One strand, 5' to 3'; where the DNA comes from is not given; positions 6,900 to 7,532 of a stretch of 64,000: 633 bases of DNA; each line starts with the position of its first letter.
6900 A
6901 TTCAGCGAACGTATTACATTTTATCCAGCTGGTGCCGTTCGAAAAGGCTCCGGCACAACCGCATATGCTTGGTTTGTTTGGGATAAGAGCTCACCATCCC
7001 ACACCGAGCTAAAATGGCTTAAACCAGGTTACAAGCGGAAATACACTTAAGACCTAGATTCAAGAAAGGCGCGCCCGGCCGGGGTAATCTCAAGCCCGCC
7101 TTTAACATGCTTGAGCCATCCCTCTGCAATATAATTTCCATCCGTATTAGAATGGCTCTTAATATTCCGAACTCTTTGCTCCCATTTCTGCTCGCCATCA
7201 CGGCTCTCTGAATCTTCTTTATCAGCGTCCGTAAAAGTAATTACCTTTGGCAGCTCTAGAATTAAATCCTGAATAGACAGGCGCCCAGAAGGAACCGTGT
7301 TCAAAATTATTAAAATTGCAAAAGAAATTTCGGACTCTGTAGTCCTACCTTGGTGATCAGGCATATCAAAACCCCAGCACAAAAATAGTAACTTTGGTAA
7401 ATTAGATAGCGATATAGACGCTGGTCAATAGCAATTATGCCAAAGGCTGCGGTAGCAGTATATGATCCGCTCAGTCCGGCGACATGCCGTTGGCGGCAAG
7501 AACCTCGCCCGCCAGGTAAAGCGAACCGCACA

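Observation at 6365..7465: AT-rich islet: minimal DNA methyltransferase facing a stand-alone winged-helix protein, no nuclease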

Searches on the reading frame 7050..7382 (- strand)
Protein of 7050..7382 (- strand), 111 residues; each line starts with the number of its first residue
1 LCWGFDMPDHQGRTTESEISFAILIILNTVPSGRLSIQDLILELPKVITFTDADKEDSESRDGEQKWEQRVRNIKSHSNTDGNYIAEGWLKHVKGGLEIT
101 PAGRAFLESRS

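Call 4: search_protein_families(library=pfam, proteins=[window:7050-7382:-, window:7050-7364:-], max_evalue=1)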
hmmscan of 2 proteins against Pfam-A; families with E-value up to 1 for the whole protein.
window:7050-7382:- (111 aa): 1 family
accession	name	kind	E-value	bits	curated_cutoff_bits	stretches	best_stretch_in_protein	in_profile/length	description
PF14338.12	Mrr_N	-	0.00053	20.5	29.5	1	25-108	7-86/87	Mrr N-terminal domain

window:7050-7364:- (105 aa): 1 family
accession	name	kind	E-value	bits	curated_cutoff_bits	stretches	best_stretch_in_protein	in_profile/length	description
PF14338.12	Mrr_N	-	0.00044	20.8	29.5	1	19-102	7-86/87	Mrr N-terminal domain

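Call 5: search_protein_families(library=phrogs, proteins=[window:7050-7382:-], max_evalue=1)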
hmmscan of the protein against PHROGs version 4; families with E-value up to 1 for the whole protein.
window:7050-7382:- (111 aa): 0 families

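Call 6: search_protein_families(library=ncbifam, proteins=[window:7050-7382:-], max_evalue=1)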
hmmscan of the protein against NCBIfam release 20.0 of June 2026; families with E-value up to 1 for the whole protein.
window:7050-7382:- (111 aa): 1 family
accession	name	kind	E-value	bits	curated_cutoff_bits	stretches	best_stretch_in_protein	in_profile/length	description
NF047697.1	ThioredTrxAClost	equivalog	0.06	13.5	140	1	26-64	54-92/105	thioredoxin TrxA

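Call 7: search_protein_families(library=padloc, proteins=[window:7050-7382:-], max_evalue=1)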
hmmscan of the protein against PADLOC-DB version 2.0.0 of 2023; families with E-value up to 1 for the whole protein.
window:7050-7382:- (111 aa): 0 families

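Call 9: search_solved_structures(query=window:7050-7382:-, max_evalue=10, show_alignments=2)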
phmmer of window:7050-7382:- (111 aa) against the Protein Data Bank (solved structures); distinct sequences matched with E-value up to 10: 13.
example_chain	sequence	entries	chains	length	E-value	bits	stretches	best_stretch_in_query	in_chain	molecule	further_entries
7uw9_P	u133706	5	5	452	0.14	15.5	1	13-90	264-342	V-type proton ATPase subunit H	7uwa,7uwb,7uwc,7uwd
6j1v_A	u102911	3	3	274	0.15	15.4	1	61-85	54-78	HLA-A*3003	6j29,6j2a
8t6m_E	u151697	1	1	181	0.29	14.5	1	61-83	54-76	MHC class I antigen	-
9rxm_E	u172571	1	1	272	0.44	13.9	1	61-83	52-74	MHC class I antigen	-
1w72_A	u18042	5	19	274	0.45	13.8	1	61-83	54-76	HLA CLASS I HISTOCOMPATIBILITY ANTIGEN | HLA class I histocompatibility antigen, A-1 alpha chain | MHC class I antigen (Fragment)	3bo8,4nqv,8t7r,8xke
5brz_A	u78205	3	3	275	0.45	13.8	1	61-83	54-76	HLA class I histocompatibility antigen, A-1 alpha chain | MHC class I antigen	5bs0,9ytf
9ru5_M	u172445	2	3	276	0.46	13.8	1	61-83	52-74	MHC class I antigen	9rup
8yiv_A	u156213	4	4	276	0.46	13.8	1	61-83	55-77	MHC class I antigen | human leukocyte antigen | HLA class I histocompatibility antigen, A-1 alpha chain variant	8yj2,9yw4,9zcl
6mpp_A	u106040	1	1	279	0.46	13.8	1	61-83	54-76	HLA class I histocompatibility antigen, A-1 alpha chain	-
6at9_A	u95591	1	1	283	0.48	13.8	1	61-83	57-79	HLA class I histocompatibility antigen, A-1 alpha chain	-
4nqx_A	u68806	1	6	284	0.48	13.8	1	61-83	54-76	HLA class I histocompatibility antigen, A-1 alpha chain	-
8xes_A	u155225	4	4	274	0.72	13.2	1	61-83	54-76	HLA class I heavy chain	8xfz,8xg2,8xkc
5gsl_A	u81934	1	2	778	1.3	12.3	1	65-100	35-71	778aa long hypothetical beta-galactosidase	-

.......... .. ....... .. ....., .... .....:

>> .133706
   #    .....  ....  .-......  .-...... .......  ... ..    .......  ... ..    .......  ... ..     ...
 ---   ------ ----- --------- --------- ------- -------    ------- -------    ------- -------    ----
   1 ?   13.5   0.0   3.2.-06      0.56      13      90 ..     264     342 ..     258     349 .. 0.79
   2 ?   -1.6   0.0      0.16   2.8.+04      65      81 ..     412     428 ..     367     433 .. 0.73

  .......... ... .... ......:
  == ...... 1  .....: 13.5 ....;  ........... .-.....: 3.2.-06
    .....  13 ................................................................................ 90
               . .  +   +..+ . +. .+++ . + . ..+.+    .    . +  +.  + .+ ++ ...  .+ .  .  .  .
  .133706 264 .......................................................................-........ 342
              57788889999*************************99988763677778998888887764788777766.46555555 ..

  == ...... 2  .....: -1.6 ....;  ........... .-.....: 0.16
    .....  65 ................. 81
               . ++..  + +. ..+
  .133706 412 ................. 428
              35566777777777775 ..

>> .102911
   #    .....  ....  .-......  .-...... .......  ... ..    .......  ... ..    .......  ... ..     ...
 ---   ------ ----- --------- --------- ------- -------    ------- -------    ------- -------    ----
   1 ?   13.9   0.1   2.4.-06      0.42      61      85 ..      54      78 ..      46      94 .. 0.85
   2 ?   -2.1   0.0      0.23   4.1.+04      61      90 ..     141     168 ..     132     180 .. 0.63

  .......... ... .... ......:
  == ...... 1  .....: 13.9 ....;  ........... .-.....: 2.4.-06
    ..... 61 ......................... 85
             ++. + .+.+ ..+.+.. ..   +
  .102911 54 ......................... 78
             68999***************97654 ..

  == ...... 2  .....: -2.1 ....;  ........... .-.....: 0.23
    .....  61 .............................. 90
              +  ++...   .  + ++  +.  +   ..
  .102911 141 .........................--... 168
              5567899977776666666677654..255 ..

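Call 11: find_homologous_proteins(query=window:7050-7382:-)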
Query window:7050-7382:- (111 aa): 3 proteins with E <= 0.001 among 7 candidates.
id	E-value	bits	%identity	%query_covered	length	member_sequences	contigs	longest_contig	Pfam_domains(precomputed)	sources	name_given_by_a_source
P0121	2.0e-17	81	51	84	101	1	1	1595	PF14338.13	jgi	-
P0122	5.7e-14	70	47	85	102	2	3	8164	-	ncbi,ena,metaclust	metaclust:\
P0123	1.0e-12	66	44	86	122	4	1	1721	-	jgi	-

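Call 31: find_homologous_proteins(query=A2)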
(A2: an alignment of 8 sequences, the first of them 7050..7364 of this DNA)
Query A2 (8 sequences) (105 aa, profile of the alignment): 663 proteins with E <= 0.001 among 2599 candidates; the best 120 are listed.
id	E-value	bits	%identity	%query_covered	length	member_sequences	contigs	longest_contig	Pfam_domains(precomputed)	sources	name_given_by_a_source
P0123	5.7e-42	160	44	91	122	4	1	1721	-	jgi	-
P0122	9.9e-42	159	47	90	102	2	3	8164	-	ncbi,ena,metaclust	metaclust:\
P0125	8.9e-41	156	47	92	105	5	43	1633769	-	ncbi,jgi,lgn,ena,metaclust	jgi:hypothetical protein|metaclust:\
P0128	3.1e-39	151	40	98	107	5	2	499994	-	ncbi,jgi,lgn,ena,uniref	ncbi:MAG: hypothetical protein WCS75_08275 [Sphingomonas sp.]|jgi:hypothetical protein|uniref:hypoth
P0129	4.7e-39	151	53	97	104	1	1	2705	-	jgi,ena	-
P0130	7.1e-39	150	48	98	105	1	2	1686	PF14338.13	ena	-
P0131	2.3e-38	148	52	97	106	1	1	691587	-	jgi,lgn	jgi:glycine cleavage system pyridoxal-binding protein P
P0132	3.5e-38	148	54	100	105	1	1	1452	PF14338.13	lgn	-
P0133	5.3e-38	147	57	97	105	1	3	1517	-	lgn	-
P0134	8.2e-38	147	58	93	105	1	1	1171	PF14338.13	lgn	-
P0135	1.1e-37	146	43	98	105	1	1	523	-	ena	-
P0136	1.3e-37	146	55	97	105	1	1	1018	PF14338.13,PF06969.23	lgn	-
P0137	6.2e-37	144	47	93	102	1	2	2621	PF14338.13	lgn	-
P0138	9.9e-37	143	44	93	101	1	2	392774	-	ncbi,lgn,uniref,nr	ncbi:hypothetical protein SAMN04488498_103125 [Mesorhizobium albiziae]|uniref:Uncharacterized protei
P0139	1.0e-36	143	51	89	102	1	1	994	PF14338.13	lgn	-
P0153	4.9e-36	141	51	92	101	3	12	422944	PF14338.13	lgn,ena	-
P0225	2.0e-33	132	48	87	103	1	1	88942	PF14338.13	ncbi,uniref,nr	ncbi:MAG: hypothetical protein HY834_13495 [Devosia nanyangense]|uniref:Restriction system protein M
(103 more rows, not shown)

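Call 43: search_protein_families(library=pfam, proteins=[P0125], max_evalue=1)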
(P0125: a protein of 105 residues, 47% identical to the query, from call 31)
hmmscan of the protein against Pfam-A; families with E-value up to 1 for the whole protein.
P0125 (105 aa): 5 families
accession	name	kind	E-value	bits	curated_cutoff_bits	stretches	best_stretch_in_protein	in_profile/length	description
PF14338.12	Mrr_N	-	0.00072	20.1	29.5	1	16-100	8-85/87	Mrr N-terminal domain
PF21128.4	MCM4_WHD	-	0.03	14.8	24.4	1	5-52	3-51/75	MCM4, winged helix domain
PF22598.2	CdsD_PD2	-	0.063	13.6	27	1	63-85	17-39/61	CdsD, periplasmic PD2 domain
PF24568.1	CC_PcsB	-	0.085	13.2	27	1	26-52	37-63/75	Peptidoglycan hydrolase PcsB, coiled-coil domain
PF15785.10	SMG1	-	0.096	11.5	27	1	11-81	177-248/612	Serine/threonine-protein kinase smg-1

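Call 44: search_protein_representatives(alignment_id=A2)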
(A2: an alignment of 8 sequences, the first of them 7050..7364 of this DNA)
Query: 8 sequences, 106 profile positions. Proteins with E-value up to 0.001 (for the whole library): 468; up to 1e-10: 214; up to 1e-30: 13. The best 150 are listed.
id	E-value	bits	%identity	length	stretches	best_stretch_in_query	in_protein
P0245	1.7e-36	140.6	-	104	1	1-103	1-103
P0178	1.2e-35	137.9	-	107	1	2-103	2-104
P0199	6.4e-35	135.6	-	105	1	1-102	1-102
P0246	9.4e-35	135.0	-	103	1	4-103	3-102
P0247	5.8e-34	132.5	-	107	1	1-103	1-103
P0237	1.4e-33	131.3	-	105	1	4-104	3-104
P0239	1.6e-33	131.1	-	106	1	1-100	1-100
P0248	4.5e-33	129.6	-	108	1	3-103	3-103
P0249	3.3e-32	126.9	-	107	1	7-102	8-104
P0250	8.7e-32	125.5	-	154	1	6-103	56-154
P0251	1.6e-31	124.7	-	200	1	2-102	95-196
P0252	3.9e-31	123.4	-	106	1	3-104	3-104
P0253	7.4e-31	122.5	-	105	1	5-103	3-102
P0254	2.2e-30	121.0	-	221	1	1-103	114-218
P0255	3.7e-30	120.3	-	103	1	4-102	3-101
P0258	1.3e-29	118.6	-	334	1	2-104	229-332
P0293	4.5e-25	103.9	-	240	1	4-102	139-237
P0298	8.9e-25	103.0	-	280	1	5-104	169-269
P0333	1.6e-19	86.1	-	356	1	5-102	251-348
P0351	2.5e-17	79.0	-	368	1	6-93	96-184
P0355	6.5e-17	77.7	-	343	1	7-102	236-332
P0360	1.2e-16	76.9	-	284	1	4-102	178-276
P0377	1.6e-15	73.2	-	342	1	5-102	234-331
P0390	9.5e-15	70.7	-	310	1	8-102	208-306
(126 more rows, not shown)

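Call 45: search_protein_families(library=pfam, proteins=[P0258, P0333, P0355, P0377, P0390, P0351, P0298, P0360, P0254, P0293], max_evalue=0.01)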
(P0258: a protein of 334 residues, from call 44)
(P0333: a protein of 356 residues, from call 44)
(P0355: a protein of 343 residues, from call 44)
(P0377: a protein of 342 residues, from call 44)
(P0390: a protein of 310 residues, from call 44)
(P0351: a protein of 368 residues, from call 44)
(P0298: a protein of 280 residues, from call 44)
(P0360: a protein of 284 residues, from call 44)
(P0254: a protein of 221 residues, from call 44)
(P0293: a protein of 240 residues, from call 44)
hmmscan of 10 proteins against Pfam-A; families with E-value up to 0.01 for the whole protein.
P0258 (334 aa): 1 family
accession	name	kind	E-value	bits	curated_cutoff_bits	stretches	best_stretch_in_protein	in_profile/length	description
PF01555.25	N6_N4_Mtase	-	2.2e-12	47.8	26.7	1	71-219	32-211/221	DNA methylase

P0333 (356 aa): 0 families

P0355 (343 aa): 1 family
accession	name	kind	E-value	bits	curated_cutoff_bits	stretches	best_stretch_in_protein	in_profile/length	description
PF14338.12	Mrr_N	-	0.0085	16.7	29.5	0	252-332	14-86/87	Mrr N-terminal domain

P0377 (342 aa): 0 families

P0390 (310 aa): 2 families
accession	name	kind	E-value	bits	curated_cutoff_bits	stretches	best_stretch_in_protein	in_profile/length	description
PF09565.16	RE_NgoFVII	-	1.5e-05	24.8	23.8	1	25-141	12-137/162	NgoFVII restriction endonuclease N-terminal PLD domain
PF13091.12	PLDc_2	-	3.4e-05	24.1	27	1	75-140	62-119/132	PLD-like domain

P0351 (368 aa): 2 families
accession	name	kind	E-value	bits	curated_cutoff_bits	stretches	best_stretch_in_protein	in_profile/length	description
PF16919.11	PknG_rubred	-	0.00024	21.4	28.5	1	226-288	10-70/74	Protein kinase G rubredoxin domain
PF12760.12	Zn_ribbon_IS1595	-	0.0047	17.3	25.4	1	235-284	2-45/46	Transposase zinc-ribbon domain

P0298 (280 aa): 4 families
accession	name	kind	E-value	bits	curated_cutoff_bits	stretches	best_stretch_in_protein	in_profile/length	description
PF00579.31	tRNA-synt_1b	-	3.5e-13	50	21.1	1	1-91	199-291/292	tRNA synthetases class I (W and Y)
PF01479.30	S4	-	1.1e-11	44.8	22.8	1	111-153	3-45/48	S4 domain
PF22421.1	SYY_C-terminal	-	2.9e-10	40.3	27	1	105-164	15-79/83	Tyrosine--tRNA ligase SYY-like C-terminal domain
PF13275.11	S4_2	-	0.0031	17.8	24.6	1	110-163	9-61/65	S4 domain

P0360 (284 aa): 1 family
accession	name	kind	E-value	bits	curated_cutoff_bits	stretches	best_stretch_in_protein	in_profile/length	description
PF14338.12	Mrr_N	-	0.0031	18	29.5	0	188-276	5-86/87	Mrr N-terminal domain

P0254 (221 aa): 2 families
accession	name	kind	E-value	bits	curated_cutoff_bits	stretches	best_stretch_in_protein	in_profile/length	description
PF01555.25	N6_N4_Mtase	-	1.1e-12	48.8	26.7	1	25-106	133-214/221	DNA methylase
PF14338.12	Mrr_N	-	4.3e-06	27.2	29.5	1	131-217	6-86/87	Mrr N-terminal domain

P0293 (240 aa): 0 families

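Call 46: predict_structure(alignment_id=A3)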
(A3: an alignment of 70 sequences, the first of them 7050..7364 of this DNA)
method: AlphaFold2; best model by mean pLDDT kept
length: 105 residues; sequences in the alignment: 70
mean_pLDDT: 87.6   pTM: 0.79
mean pLDDT of the five models: 87.6, 86.9, 84.9, 83.9, 83.7
residues with pLDDT >= 90: 52; 70-90: 50; 50-70: 2; < 50: 1
segments of 3 or more residues with pLDDT < 50: none
pLDDT, mean of each block of 10 residues (from residue 1): 73 92 95 93 88 84 86 80 92 95 85
secondary structure, 60 per line:
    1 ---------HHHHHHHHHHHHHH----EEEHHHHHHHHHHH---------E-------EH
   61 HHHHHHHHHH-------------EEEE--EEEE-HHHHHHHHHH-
elements in order: H10-23 E28-30 H31-41 H60-70 E84-87 E90-93 H95-104

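Call 50: fold_search(model_id=the predicted structure, library=pdb)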
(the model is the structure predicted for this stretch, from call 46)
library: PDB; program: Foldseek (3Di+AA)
matches with E <= 10: 620; with E <= 0.001: 0
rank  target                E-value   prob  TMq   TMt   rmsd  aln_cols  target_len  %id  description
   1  7kym_B                4.6e-02  0.99  0.50  0.38   4.3       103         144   14  Crystal structure of the MarR family transcriptional regulator from Bradyrhizobium japonicum (released 2021-12-15)
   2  7wze_A                5.5e-02  0.99  0.49  0.33   3.3        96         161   21  Structure of Transcriptional regulator from Bacillus subtilis (strain 168) (released 2022-04-20)
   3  7wze_Y                6.3e-02  1.00  0.52  0.36   2.9        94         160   21  Structure of Transcriptional regulator from Bacillus subtilis (strain 168) (released 2022-04-20)
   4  5ocn_G                6.3e-02  0.97  0.48  0.60   4.5        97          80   18  Crystal structure of the forkhead domain of human FOXN1 (released 2017-08-02)
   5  5ocn_E                6.3e-02  0.96  0.46  0.56   4.7       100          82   15  Crystal structure of the forkhead domain of human FOXN1 (released 2017-08-02)
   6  4b8x_B                7.1e-02  1.00  0.52  0.40   2.7        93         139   15  Near atomic resolution crystal structure of Sco5413, a MarR family transcriptional regulator from Streptomyces coelico (released 2012-10-17)
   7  3rpu_G                7.1e-02  0.69  0.42  0.26   5.9       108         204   18  Crystal structure of the MukE-MukF complex (released 2012-03-14)
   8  5ocn_C                8.1e-02  0.97  0.48  0.58   4.5        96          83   17  Crystal structure of the forkhead domain of human FOXN1 (released 2017-08-02)
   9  9gm9_Q                8.6e-02  0.92  0.51  0.44   4.2       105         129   21  MukBEF in a DNA capture state (released 2025-03-26)
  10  4b8x_A                9.7e-02  0.99  0.50  0.38   3.1        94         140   17  Near atomic resolution crystal structure of Sco5413, a MarR family transcriptional regulator from Streptomyces coelico (released 2012-10-17)
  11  7nyw_E                9.7e-02  0.90  0.50  0.29   4.4       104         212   20  Cryo-EM structure of the MukBEF-MatP-DNA head module (released 2021-07-07)
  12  7kym_A                1.0e-01  0.99  0.49  0.37   2.6        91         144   14  Crystal structure of the MarR family transcriptional regulator from Bradyrhizobium japonicum (released 2021-12-15)
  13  5ocn_F                1.0e-01  0.98  0.53  0.64   4.1        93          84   16  Crystal structure of the forkhead domain of human FOXN1 (released 2017-08-02)
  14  5x12                  1.0e-01  0.90  0.45  0.29   7.2        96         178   14  Crystal structure of Bacillus subtilis PadR (released 2017-11-22)
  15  3euh_C                1.0e-01  0.69  0.43  0.26   5.6       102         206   18  Crystal Structure of the MukE-MukF Complex (released 2009-01-20)
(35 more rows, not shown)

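Call 65: search_protein_families(library=padloc, proteins=[P0390, P0258, P0333, P0355], max_evalue=0.1)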
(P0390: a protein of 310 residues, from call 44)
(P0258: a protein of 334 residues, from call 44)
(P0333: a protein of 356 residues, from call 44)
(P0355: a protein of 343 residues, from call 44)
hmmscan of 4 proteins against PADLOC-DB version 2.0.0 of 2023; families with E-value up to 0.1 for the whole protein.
P0390 (310 aa): 14 families
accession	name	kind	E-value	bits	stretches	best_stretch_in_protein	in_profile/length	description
PDLC03829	ZacB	-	2.4e-07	28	1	89-186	293-390/586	-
PDLC02588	DrmC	-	8.8e-06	23.5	1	110-143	201-234/256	DrmC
PDLC02607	DrmC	-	0.00016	19.1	1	110-138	211-239/265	DrmC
PDLC02606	DrmC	-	0.00034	18.4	1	110-144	131-165/182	DrmC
PDLC02585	DrmC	-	0.00049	17.7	1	110-145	202-237/253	DrmC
PDLC02614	DrmC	-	0.0014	16.4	1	110-140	109-139/153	DrmC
PDLC02902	DpdK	-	0.0017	16.6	0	111-132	91-112/137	DpdK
PDLC02597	DrmC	-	0.0064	14.4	1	110-139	193-222/242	DrmC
PDLC02611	DrmC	-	0.012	13.8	1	73-140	52-117/138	DrmC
PDLC02707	PbeA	-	0.015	11.9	1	84-158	122-199/672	PbeA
PDLC02591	DrmC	-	0.016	12.4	1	110-139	208-237/260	DrmC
PDLC03530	REase_II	-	0.024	11.7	1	28-141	30-149/350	Type II restriction enzyme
PDLC03425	REase_II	-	0.024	11.7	1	82-141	92-146/358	Type II restriction enzyme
PDLC02587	DrmC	-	0.046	10.7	1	110-140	213-243/267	DrmC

P0258 (334 aa): 34 families (the best 25 are shown)
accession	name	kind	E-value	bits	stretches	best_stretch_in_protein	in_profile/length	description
PDLC03271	MTase_II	-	3.5e-73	244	1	16-223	16-222/228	Type II methyltransferase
PDLC03379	MTase_II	-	2.2e-17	61.8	1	18-221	25-231/267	Type II methyltransferase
PDLC03371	MTase_II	-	3.5e-15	54.3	2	149-218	174-239/260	Type II methyltransferase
PDLC03299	MTase_II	-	1.5e-12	45.7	1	168-219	194-245/296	Type II methyltransferase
PDLC03265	MTase_II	-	1.1e-11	42.8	2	166-221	263-318/333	Type II methyltransferase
PDLC03321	MTase_II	-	2.4e-11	41.3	1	154-220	166-231/245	Type II methyltransferase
PDLC03387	MTase_II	-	4.1e-10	37.3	2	152-219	196-263/289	Type II methyltransferase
PDLC03300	MTase_II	-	5.2e-08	30.3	1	170-218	215-263/302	Type II methyltransferase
PDLC03228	MTase_II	-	9.8e-08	30.1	1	154-221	128-195/227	Type II methyltransferase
PDLC03216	MTase_II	-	2.8e-07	27.9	1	170-218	194-242/364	Type II methyltransferase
PDLC03339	MTase_II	-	4.6e-07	26.9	1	170-220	210-260/399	Type II methyltransferase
PDLC03353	MTase_II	-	8.8e-07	26.7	1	169-219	188-238/260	Type II methyltransferase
PDLC03308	MTase_II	-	1.4e-06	25.6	1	169-219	332-382/419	Type II methyltransferase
PDLC03229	MTase_II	-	1.6e-06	25.2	1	116-214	284-383/436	Type II methyltransferase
PDLC03738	oMTase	-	1.1e-05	22.4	1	170-218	204-252/376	orphan methyltransferase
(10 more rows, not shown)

P0333 (356 aa): 0 families

P0355 (343 aa): 0 families

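Call 78: search_solved_structures(query=P0258, max_evalue=0.00001)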
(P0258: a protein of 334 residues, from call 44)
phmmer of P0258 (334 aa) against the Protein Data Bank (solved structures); distinct sequences matched with E-value up to 0.00001: 1.
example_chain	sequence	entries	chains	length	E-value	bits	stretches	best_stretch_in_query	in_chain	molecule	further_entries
8s9m_A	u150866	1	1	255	9.1e-06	28.6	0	15-221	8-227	DNA cytosine-N4 methyltransferase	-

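Call 86: search_protein_families(library=pfam, alignment_id=A3, max_evalue=0.01)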
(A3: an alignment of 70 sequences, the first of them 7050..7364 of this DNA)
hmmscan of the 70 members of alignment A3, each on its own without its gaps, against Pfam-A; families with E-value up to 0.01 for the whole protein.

A. member 1, window:7050-7364:- (105 aa): 1 family
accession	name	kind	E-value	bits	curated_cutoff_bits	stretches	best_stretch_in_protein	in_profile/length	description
PF14338.12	Mrr_N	-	0.00044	20.8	29.5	1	19-102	7-86/87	Mrr N-terminal domain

B. families by the number of members that match (of 70 scanned): 4 families
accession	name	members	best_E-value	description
PF14338.12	Mrr_N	55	3.3e-10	Mrr N-terminal domain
PF06969.22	HemN_C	6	1e-05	HemN C-terminal domain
PF02347.22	GDC-P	1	0.0034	Glycine cleavage system P-protein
PF14277.12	DUF4364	1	0.0045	Domain of unknown function (DUF4364)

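Call 89: find_encoding_contigs(protein=P0153, flank=2500, max_places=4)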
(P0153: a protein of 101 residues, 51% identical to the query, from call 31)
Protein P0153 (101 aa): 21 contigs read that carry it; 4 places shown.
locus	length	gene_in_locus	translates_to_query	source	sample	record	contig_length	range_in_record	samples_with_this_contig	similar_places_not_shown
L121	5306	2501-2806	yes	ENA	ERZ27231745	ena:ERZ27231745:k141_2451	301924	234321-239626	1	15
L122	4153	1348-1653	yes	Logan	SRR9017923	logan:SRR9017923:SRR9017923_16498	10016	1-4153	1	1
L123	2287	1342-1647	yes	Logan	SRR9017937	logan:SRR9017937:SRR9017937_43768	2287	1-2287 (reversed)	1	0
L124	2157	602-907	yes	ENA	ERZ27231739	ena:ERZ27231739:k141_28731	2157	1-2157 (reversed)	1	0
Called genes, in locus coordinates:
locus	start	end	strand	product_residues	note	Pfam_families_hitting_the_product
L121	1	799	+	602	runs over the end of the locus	PF00920:ILVD_EDD_N, PF24877:ILV_EDD_C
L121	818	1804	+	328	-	PF01408:GFO_IDH_MocA, PF02894:GFO_IDH_MocA_C, PF22725:GFO_IDH_MocA_C3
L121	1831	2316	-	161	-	PF00188:CAP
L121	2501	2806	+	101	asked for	PF14338:Mrr_N (faint)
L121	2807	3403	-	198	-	-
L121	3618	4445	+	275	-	-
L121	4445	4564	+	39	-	-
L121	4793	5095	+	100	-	PF02452:PemK_toxin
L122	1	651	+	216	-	?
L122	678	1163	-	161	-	PF00188:CAP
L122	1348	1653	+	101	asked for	PF14338:Mrr_N (faint)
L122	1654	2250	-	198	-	-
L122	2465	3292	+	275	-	-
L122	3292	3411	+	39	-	-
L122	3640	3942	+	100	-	PF02452:PemK_toxin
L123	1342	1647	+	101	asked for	PF14338:Mrr_N (faint)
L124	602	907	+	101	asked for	PF14338:Mrr_N (faint)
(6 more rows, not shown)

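Call 90: find_encoding_contigs(protein=P0225, flank=2500, max_places=3)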
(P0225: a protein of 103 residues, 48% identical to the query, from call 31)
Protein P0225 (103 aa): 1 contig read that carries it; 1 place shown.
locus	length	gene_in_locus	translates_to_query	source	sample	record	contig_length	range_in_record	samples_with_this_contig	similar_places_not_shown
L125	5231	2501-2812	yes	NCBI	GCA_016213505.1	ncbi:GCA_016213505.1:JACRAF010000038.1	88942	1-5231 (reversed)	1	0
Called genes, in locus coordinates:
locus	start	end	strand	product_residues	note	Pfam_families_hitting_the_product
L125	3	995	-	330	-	-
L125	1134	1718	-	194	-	-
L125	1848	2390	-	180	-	PF10067:DUF2306 (weak)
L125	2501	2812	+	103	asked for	PF14338:Mrr_N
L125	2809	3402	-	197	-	-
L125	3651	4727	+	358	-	PF00154:RecA_N, PF08423:Rad51, PF06745:ATPase (weak), PF27531:MT3502_N (weak), PF21096:RecA_C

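Call 91: find_encoding_contigs(protein=P0131, flank=2500, max_places=3)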
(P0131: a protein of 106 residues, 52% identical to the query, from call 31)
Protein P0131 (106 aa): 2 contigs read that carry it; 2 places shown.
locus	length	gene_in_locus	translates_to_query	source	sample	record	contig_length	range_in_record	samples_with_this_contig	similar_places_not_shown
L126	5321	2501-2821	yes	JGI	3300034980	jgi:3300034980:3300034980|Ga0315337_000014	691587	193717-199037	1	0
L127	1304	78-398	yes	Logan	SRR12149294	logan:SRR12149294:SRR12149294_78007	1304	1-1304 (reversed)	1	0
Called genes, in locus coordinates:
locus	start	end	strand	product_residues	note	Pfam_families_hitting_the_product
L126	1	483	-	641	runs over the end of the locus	PF00664:ABC_membrane, PF02463:SMC_N (weak), PF00005:ABC_tran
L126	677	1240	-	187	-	-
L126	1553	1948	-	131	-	-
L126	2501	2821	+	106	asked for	-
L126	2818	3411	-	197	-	-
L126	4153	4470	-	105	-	-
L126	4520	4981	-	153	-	PF13404:HTH_AsnC-type, PF13412:HTH_24, PF01037:AsnC_trans_reg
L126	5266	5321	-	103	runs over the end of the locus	-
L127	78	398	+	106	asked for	-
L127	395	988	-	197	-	-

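Call 97: search_dna_similar(query=window:7050-7364:-, collection=phages, mode=protein, max_rows=15, max_evalue=0.001)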
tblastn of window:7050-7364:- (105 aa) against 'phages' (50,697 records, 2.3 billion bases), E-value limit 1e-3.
Records with a match: 2; places in all: 2; records where one place covers at least 80% of the query: 2.
Best place of each record, by identity: <60% 2.
By first word of the organism name: Zymomonas 2.
By host as written in the record: - 2.
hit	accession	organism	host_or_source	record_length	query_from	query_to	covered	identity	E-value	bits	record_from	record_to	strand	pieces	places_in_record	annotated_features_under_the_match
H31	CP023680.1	Zymomonas mobilis subsp. mobilis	-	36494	18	103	82%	37.2%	2e-10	61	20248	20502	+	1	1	DNA-damage-inducible protein D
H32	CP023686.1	Zymomonas mobilis subsp. mobilis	-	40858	18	103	82%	37.2%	2e-10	61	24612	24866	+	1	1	DNA-damage-inducible protein D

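Call 98: get_annotated_region(hit=H31, flank=2500)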
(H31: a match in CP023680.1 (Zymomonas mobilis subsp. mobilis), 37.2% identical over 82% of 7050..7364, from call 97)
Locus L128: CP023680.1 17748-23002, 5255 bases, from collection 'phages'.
description: Zymomonas mobilis subsp. mobilis strain ZM4 substr. 2032 plasmid pZM36, complete sequence.
organism: Zymomonas mobilis subsp. mobilis (NCBI taxid 120045)
taxonomy: Bacteria; Pseudomonadati; Pseudomonadota; Alphaproteobacteria; Sphingomonadales; Zymomonadaceae; Zymomonas
host: -; source: -; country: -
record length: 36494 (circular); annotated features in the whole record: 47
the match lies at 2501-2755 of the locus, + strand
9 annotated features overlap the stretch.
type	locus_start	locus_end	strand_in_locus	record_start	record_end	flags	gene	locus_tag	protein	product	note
CDS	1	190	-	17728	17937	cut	-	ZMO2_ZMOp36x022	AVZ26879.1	hypothetical protein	-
CDS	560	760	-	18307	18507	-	-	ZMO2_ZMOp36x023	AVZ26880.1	YafQ-like toxin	is member of the RelE/ParE toxin family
CDS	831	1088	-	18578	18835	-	-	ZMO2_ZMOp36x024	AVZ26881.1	antitoxin DinJ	-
CDS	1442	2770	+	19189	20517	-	-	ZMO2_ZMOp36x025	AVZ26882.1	DNA-damage-inducible protein D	-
CDS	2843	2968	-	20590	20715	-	-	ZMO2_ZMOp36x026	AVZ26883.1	hypothetical protein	-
CDS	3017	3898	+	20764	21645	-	-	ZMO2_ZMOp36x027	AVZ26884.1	hypothetical protein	-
CDS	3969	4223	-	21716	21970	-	-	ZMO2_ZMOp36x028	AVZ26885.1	hypothetical protein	-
CDS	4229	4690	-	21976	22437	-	-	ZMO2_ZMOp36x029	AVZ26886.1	Lambda repressor-like DNA-binding domain protein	-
CDS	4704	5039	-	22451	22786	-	-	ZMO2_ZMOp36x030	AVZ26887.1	toxin HigB-like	-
